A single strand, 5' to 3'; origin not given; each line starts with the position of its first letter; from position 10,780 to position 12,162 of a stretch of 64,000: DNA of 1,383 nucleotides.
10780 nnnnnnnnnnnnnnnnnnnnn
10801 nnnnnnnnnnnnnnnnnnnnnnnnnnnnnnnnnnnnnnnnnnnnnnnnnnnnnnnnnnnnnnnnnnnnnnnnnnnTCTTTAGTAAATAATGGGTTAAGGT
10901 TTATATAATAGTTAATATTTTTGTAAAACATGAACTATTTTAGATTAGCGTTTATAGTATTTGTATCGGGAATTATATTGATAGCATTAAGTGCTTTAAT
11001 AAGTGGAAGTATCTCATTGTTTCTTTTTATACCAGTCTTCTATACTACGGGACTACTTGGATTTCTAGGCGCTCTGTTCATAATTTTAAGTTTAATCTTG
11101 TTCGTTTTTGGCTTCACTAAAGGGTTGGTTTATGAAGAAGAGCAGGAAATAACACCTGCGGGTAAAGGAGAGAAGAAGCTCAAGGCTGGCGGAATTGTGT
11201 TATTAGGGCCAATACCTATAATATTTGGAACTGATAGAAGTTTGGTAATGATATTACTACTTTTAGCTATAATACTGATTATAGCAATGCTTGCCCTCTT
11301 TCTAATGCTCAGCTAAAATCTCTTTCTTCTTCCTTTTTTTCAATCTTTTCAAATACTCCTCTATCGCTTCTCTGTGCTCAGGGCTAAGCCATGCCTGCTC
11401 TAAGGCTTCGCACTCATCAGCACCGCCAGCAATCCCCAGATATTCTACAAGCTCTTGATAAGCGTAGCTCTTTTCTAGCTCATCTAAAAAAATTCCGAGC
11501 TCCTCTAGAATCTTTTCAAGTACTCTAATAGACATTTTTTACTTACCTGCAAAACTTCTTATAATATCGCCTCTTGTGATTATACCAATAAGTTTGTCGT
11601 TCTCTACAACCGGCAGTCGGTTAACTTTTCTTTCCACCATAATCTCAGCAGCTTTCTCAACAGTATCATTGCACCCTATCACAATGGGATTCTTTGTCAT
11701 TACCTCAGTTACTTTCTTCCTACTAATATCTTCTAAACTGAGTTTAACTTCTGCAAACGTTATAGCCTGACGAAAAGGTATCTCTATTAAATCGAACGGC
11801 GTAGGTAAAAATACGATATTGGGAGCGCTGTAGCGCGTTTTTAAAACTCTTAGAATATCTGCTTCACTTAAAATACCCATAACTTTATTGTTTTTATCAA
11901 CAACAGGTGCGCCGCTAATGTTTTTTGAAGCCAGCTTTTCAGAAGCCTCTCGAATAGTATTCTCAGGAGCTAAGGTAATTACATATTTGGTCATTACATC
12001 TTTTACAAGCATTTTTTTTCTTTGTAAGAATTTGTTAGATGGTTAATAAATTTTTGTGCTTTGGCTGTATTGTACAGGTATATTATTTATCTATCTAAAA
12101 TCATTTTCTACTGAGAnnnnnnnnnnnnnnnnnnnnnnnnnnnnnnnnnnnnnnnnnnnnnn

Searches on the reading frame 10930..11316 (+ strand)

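Call 77: search_protein_families(library=pfam, max_evalue=0.000001, proteins=[window:10930-11316:+])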
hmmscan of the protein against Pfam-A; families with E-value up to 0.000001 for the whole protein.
window:10930-11316:+ (128 aa): 1 family
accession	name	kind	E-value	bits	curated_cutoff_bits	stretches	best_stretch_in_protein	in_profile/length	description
PF01998.22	DUF131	-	2e-17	63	22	1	72-124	10-62/62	Protein of unknown function DUF131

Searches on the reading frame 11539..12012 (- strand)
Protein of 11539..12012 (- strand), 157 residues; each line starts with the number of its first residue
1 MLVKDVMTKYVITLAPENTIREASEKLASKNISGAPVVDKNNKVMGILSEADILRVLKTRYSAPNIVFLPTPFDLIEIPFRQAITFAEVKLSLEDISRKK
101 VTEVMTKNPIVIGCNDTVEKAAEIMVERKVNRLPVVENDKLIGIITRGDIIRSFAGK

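Call 77: search_protein_families(library=pfam, max_evalue=0.000001, proteins=[window:11539-12012:-])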
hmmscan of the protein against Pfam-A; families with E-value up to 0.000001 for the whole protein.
window:11539-12012:- (157 aa): 1 family
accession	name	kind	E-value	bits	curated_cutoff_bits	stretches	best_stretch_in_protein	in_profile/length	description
PF00571.33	CBS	-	1.4e-36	125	24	2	101-155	1-56/57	CBS domain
